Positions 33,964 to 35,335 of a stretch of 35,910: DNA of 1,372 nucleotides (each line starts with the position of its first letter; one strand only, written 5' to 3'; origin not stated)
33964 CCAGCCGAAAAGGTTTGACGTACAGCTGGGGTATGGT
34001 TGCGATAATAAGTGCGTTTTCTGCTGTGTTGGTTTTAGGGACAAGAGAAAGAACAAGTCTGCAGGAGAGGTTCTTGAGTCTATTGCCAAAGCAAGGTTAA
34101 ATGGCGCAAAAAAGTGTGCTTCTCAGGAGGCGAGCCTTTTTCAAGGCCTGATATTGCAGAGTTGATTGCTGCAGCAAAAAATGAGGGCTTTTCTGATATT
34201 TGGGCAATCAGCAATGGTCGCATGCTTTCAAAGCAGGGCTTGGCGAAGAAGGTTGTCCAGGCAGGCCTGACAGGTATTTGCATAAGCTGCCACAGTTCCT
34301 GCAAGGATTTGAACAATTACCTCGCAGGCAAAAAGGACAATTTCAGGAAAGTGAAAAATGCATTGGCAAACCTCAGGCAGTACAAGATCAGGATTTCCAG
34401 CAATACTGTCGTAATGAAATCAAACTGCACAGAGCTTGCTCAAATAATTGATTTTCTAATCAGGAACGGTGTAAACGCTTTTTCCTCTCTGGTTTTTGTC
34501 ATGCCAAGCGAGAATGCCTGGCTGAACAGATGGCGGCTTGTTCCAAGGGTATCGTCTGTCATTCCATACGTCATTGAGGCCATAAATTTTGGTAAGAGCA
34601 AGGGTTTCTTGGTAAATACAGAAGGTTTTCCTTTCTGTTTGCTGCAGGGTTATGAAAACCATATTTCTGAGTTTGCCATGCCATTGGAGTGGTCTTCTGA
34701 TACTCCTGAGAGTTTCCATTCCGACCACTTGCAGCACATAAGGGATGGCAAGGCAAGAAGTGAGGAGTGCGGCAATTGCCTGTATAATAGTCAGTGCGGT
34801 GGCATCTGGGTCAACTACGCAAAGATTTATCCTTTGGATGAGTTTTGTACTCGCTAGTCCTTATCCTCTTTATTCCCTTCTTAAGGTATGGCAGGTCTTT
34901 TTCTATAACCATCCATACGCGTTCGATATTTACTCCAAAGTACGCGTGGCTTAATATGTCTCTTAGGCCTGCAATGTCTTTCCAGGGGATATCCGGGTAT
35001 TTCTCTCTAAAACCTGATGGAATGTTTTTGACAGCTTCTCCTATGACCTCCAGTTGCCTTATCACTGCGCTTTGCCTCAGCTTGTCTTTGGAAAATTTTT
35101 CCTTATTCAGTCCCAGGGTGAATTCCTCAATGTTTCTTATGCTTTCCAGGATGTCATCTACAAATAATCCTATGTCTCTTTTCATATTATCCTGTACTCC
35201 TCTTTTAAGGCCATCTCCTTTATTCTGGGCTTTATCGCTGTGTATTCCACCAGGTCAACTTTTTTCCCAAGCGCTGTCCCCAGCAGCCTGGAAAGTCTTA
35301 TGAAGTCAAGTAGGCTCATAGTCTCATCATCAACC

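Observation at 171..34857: Eighteen radical SAM domains in one ~35 kb locus: a dense, apparently uncharacterised rSAM/cobalamin modification system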

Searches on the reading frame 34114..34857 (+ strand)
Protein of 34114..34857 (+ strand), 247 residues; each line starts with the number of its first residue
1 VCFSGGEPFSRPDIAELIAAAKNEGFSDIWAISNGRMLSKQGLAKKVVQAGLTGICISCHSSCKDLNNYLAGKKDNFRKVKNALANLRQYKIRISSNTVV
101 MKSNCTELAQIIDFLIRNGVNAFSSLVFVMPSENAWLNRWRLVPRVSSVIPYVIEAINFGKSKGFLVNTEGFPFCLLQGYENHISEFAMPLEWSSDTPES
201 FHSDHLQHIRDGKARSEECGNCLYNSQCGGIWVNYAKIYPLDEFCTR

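Call 6: search_protein_families(library=pfam, proteins=[window:34114-34857:+], max_evalue=0.01)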
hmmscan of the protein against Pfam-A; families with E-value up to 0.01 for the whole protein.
window:34114-34857:+ (247 aa): 2 families
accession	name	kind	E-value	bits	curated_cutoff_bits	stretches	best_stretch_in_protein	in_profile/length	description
PF04055.27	Radical_SAM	-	1.1e-10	42.4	29.5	1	2-115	50-166/166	Radical SAM superfamily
PF22672.1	DBL_C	-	0.0086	17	27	0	55-93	52-90/148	Duffy-binding-like domain, C-terminal subdomain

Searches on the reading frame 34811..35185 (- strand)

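Call 6: search_protein_families(library=pfam, proteins=[window:34811-35185:-], max_evalue=0.01)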
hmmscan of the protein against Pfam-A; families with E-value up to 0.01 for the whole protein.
window:34811-35185:- (124 aa): 1 family
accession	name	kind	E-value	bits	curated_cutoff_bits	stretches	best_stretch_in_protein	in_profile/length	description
PF01934.22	HepT-like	-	2.4e-30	105.2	23.5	1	12-108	1-120/120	Ribonuclease HepT-like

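Call 87: search_protein_families(library=ncbifam, proteins=[window:34811-35185:-], max_evalue=0.00001)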
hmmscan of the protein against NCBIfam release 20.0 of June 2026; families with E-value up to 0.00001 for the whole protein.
window:34811-35185:- (124 aa): 1 family
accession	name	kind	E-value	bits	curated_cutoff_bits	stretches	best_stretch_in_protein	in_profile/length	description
NF047751.1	HepT_toxin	equivalog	2.7e-11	43.4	60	1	68-102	84-118/120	type VII toxin-antitoxin system HepT family RNase toxin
